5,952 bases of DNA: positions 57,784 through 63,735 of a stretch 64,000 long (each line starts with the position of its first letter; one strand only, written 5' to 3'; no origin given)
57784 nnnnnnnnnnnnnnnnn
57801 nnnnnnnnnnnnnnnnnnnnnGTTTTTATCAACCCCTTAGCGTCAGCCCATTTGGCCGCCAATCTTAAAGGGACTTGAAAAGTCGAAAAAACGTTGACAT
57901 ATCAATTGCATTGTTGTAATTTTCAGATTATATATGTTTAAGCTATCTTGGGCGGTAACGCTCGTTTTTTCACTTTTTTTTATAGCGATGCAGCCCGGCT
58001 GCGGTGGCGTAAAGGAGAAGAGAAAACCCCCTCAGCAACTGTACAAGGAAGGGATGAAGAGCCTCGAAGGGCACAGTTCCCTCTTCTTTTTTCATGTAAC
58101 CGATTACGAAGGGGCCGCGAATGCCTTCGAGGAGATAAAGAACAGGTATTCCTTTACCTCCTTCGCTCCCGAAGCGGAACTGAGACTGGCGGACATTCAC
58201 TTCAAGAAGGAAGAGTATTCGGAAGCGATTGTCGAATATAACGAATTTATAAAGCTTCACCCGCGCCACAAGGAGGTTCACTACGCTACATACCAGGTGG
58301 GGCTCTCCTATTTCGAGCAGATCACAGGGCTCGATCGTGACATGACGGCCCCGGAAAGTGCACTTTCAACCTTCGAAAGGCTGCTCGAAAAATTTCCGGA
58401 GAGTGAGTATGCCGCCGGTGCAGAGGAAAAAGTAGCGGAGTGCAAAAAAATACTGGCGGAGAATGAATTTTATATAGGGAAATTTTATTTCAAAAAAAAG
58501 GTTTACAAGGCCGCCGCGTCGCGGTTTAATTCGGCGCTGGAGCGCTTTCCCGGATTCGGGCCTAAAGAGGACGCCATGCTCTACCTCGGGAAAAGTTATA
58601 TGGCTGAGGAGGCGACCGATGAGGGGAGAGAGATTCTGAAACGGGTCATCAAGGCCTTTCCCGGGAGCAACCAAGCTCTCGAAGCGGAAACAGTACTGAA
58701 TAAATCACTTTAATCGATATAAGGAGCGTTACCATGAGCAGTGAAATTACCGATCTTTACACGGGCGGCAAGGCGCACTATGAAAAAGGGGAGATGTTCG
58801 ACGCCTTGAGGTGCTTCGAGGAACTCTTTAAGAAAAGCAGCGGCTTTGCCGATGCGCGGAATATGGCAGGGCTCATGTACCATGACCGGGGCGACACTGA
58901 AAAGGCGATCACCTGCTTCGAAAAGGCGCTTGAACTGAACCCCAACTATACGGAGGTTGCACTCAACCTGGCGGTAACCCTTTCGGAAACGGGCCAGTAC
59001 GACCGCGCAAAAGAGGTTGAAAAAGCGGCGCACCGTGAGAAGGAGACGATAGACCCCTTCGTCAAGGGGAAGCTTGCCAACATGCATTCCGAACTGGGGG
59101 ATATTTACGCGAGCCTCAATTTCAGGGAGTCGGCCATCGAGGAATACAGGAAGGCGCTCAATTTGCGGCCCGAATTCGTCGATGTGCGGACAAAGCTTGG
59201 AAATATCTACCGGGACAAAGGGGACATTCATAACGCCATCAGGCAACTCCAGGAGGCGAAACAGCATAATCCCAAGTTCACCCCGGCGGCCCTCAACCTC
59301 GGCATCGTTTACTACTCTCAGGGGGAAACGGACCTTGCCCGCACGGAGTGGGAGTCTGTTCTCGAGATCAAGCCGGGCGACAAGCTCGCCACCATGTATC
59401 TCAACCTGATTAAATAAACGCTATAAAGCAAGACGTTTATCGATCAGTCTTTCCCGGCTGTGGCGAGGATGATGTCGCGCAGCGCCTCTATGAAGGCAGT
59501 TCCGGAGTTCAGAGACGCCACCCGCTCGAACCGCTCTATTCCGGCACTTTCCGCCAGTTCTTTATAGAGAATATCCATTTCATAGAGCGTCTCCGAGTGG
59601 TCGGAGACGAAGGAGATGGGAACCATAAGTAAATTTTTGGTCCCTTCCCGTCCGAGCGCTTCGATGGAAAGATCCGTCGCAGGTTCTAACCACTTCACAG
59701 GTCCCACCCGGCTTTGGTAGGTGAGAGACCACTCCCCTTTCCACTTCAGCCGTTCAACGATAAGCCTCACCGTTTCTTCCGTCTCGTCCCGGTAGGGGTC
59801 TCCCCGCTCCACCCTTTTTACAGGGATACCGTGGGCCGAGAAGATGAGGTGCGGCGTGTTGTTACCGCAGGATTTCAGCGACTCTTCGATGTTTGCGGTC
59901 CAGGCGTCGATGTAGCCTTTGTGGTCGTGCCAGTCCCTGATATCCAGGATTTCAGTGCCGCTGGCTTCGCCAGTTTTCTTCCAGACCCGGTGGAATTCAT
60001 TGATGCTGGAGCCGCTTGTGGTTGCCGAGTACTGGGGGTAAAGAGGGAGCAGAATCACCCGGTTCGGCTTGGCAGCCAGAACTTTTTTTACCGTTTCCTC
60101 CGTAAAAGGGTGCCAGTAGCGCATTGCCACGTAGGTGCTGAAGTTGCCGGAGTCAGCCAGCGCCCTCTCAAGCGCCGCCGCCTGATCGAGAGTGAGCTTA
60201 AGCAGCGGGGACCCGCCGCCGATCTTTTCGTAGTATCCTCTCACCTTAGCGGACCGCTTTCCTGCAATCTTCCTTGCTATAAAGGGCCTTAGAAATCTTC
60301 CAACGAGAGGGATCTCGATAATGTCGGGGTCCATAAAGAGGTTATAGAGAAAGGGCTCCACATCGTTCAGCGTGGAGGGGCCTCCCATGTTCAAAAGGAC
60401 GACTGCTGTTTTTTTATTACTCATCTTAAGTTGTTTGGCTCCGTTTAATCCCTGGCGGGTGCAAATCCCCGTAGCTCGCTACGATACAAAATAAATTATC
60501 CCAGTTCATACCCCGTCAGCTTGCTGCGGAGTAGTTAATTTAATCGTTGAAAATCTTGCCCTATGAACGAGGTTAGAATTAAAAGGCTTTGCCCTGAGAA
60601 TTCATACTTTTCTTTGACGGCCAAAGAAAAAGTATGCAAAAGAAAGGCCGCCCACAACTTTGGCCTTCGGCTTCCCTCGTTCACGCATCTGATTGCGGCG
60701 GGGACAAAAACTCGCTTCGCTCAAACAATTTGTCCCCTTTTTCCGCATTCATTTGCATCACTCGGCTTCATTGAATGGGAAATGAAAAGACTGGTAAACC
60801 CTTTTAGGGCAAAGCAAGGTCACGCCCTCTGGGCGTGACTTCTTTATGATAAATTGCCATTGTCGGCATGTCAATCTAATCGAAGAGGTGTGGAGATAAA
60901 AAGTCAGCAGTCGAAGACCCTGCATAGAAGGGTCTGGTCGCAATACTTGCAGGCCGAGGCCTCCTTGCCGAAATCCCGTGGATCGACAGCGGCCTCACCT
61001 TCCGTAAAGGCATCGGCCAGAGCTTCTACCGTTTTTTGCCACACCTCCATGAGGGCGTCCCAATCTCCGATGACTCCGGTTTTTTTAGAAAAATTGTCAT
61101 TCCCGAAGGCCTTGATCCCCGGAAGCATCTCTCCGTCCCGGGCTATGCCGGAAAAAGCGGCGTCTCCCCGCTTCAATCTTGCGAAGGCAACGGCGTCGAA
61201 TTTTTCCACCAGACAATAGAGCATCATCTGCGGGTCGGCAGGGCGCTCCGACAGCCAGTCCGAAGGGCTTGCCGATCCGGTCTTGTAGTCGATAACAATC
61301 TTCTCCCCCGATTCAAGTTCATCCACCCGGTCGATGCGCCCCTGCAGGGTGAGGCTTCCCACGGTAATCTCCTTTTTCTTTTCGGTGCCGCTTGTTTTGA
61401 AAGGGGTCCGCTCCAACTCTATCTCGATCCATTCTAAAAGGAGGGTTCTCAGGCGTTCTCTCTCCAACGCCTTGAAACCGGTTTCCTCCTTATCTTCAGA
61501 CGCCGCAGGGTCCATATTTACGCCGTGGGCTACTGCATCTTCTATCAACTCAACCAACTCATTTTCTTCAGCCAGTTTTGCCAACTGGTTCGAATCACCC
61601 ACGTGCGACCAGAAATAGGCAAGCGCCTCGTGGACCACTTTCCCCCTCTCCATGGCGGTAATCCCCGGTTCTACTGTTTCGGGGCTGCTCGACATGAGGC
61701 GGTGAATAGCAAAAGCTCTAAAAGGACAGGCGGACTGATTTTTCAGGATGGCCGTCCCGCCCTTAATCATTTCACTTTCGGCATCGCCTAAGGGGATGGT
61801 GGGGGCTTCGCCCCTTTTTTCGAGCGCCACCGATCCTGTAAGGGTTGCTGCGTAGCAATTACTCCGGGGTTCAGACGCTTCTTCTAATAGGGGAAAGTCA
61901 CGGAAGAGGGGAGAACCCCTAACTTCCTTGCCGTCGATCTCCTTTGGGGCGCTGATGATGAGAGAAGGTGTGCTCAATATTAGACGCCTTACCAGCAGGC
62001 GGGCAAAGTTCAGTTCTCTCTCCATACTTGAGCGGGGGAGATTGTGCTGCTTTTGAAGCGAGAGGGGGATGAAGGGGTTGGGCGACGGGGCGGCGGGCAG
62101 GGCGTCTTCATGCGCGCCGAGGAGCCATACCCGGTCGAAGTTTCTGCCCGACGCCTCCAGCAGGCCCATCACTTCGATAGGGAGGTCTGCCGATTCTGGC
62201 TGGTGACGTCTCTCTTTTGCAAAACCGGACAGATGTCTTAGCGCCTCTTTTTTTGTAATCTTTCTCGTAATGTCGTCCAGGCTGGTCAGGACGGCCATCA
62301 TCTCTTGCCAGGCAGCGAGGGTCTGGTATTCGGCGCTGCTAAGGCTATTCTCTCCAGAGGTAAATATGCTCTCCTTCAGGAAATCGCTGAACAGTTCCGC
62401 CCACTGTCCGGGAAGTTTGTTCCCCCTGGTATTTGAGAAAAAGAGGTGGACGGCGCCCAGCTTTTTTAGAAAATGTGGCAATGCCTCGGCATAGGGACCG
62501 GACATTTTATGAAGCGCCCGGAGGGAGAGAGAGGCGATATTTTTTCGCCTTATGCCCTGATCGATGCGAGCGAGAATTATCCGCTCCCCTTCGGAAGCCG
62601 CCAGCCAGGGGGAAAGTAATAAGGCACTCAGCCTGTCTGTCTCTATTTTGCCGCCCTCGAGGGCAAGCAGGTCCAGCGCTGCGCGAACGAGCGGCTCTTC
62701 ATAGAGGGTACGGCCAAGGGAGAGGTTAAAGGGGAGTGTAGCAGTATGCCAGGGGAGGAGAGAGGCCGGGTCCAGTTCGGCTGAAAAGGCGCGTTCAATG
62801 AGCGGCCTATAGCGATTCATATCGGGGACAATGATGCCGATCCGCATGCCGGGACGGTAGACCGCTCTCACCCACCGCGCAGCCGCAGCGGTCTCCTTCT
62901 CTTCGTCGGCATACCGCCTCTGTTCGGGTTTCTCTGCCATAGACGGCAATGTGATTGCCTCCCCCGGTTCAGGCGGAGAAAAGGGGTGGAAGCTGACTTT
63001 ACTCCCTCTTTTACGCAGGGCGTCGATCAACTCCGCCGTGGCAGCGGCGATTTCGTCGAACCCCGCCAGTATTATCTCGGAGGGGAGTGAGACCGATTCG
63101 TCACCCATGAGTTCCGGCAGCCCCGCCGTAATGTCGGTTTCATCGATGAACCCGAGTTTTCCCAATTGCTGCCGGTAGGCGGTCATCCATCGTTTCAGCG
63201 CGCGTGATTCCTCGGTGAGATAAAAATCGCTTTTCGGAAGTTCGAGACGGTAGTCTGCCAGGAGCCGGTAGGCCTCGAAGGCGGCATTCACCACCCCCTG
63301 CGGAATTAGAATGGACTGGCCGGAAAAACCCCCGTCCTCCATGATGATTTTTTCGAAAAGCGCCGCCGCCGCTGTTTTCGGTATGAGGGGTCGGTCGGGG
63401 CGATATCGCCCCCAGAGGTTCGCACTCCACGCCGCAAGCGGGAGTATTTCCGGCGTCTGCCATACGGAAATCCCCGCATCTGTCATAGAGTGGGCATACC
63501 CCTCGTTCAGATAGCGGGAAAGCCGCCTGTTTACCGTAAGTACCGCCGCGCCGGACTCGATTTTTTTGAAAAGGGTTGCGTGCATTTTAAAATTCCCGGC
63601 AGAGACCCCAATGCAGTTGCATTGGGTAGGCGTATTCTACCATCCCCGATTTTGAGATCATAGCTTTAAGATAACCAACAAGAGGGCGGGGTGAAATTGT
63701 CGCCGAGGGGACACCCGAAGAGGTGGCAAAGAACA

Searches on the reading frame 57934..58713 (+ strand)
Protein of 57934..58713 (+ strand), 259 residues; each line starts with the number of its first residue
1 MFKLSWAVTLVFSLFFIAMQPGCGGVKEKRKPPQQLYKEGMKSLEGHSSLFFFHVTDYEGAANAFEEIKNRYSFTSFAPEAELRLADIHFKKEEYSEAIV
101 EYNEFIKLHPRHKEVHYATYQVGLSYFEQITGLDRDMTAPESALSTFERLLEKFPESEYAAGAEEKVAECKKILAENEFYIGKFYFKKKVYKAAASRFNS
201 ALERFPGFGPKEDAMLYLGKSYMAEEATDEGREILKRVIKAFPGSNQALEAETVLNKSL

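Call 49: search_protein_families(library=pfam, proteins=[window:57934-58713:+])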
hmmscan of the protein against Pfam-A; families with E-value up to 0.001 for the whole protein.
window:57934-58713:+ (259 aa): 11 families
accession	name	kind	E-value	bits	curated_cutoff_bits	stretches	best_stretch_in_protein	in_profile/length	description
PF13525.12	YfiO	-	4e-42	144.7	25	1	31-226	3-192/203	Outer membrane lipoprotein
PF13174.12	TPR_6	-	6.8e-22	77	26.3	1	213-245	1-33/33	Tetratricopeptide repeat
PF13512.12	TPR_18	-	5.3e-19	69.2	21.9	1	55-166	23-144/145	Tetratricopeptide repeat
PF13428.12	TPR_14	-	4e-12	46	23.5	0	79-117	1-39/44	Tetratricopeptide repeat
PF14559.12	TPR_19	-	1.1e-11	45.3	25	1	191-248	7-61/68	Tetratricopeptide repeat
PF13432.12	TPR_16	-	1.9e-10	41.4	32.7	0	191-245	13-64/65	Tetratricopeptide repeat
PF07719.23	TPR_2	-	2.5e-09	37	27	0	81-112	3-34/34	Tetratricopeptide repeat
PF25064.1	ARM_TT21_5th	-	0.00021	22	27.8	0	80-112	2-34/117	TT21 fifth ARM repeats domain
PF09976.15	TPR_21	-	0.00022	21.5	25.5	0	56-107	53-104/193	Tetratricopeptide repeat-like domain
PF13181.12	TPR_8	-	0.00027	21.3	25.7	0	84-110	6-32/34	Tetratricopeptide repeat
PF12895.13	ANAPC3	-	0.00091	19.9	27.2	0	74-121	18-64/82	Anaphase-promoting complex, cyclosome, subunit 3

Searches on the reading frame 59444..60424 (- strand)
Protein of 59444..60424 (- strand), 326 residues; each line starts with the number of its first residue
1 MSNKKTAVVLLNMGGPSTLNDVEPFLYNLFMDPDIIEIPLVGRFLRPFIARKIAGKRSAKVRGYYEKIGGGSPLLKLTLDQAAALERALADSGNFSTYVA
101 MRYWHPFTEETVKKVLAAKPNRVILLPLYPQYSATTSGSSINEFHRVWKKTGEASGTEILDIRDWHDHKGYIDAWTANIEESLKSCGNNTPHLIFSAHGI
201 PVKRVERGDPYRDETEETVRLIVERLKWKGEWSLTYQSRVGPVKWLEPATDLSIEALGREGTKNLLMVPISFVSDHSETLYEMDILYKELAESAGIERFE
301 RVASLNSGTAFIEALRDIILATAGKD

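Call 22: search_protein_families(library=pfam, proteins=[window:59444-60424:-])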
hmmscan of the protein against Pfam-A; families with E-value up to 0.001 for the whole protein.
window:59444-60424:- (326 aa): 1 family
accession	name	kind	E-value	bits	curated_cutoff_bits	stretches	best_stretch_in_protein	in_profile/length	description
PF00762.24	Ferrochelatase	-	1.5e-114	382.8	27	1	5-320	1-314/317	Ferrochelatase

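Call 31: find_encoding_contigs(protein=window:59444-60424:-, flank=10000, max_places=6)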
Protein window:59444-60424:- (326 aa): no gene with exactly this product is on record in the collection.

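Call 33: find_homologous_proteins(query=window:59444-60424:-, max_evalue=1e-60)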
Query window:59444-60424:- (326 aa): 7668 proteins with E <= 1e-60 among 8000 candidates; the best 120 are listed.
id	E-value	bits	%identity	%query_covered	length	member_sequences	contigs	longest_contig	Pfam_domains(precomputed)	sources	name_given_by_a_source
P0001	4.3e-209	711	100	96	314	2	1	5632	PF00762.25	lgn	-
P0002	1.4e-159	548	78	96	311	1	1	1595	PF00762.25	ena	-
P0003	1.9e-144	499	66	100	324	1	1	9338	PF00762.25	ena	-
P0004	1.2e-143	496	67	100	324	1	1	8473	PF00762.25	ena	-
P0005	5.5e-142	491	67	100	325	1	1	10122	PF00762.25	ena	-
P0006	6.6e-142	490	67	98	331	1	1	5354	PF00762.25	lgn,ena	-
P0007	7.0e-142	490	66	100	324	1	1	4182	PF00762.25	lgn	-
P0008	2.1e-141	489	66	99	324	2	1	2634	PF00762.25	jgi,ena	-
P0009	3.4e-141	488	65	100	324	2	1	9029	PF00762.25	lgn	-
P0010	2.3e-136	472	67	95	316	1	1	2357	PF00762.25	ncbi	-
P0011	4.8e-136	471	66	95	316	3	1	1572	PF00762.25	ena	-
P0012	1.6e-135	469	66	98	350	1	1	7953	PF00762.25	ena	-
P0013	1.1e-133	464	64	98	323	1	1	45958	PF00762.25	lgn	-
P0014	1.1e-133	463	63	98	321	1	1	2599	PF00762.25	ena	-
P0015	1.3e-132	460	65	98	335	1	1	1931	PF00762.25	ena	-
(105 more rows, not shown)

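Call 34: find_encoding_contigs(protein=P0001, flank=10000)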
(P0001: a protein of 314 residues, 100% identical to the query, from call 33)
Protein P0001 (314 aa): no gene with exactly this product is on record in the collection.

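Call 35: find_encoding_contigs(protein=P0002, flank=10000)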
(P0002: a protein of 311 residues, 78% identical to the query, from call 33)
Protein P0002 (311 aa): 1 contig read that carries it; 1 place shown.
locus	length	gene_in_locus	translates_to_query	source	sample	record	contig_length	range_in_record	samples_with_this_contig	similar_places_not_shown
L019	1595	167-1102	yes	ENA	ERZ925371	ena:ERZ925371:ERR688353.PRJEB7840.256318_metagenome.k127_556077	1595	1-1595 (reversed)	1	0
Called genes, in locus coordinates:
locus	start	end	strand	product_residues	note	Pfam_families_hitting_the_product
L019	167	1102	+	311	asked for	PF00762:Ferrochelatase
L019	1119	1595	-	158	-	?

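Call 36: find_encoding_contigs(protein=P0005, flank=10000)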
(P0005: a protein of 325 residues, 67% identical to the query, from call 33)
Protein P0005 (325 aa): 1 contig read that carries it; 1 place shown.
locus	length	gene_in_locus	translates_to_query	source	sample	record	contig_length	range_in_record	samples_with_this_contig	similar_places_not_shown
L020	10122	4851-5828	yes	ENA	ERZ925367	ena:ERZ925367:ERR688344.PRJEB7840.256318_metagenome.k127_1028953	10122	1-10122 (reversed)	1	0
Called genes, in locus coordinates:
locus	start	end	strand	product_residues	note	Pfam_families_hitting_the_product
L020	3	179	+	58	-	?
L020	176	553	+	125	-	PF01648:ACPS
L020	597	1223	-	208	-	PF00072:Response_reg, PF00196:GerE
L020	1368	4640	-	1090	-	PF00072:Response_reg, PF08447:PAS_3, PF00989:PAS, PF08447:PAS_3, PF13426:PAS_9, PF01590:GAF, PF13185:GAF_2, PF00989:PAS, +9 more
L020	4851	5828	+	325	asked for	PF00762:Ferrochelatase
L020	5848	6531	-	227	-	PF13432:TPR_16, PF00515:TPR_1, PF07719:TPR_2, PF13181:TPR_8, PF21033:RMD1-3 (weak), PF24575:TPR_Slam (weak), PF13414:TPR_11, PF14559:TPR_19, +12 more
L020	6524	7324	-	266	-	PF09976:TPR_21 (weak), PF13512:TPR_18, PF13525:YfiO, PF13174:TPR_6 (faint), PF13428:TPR_14 (faint), PF13432:TPR_16 (faint), PF14559:TPR_19 (weak)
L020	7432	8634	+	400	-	PF01136:Peptidase_U32, PF16325:Peptidase_U32_C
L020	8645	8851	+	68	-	PF16256:DUF4911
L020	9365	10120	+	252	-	?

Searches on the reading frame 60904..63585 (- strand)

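Call 22: search_protein_families(library=pfam, proteins=[window:60904-63585:-])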
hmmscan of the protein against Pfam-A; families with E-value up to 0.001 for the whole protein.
window:60904-63585:- (893 aa): 1 family
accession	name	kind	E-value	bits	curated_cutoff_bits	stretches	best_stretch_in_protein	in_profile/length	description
PF12705.13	PDDEXK_1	-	3e-25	90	22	1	618-889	11-247/247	PD-(D/E)XK nuclease superfamily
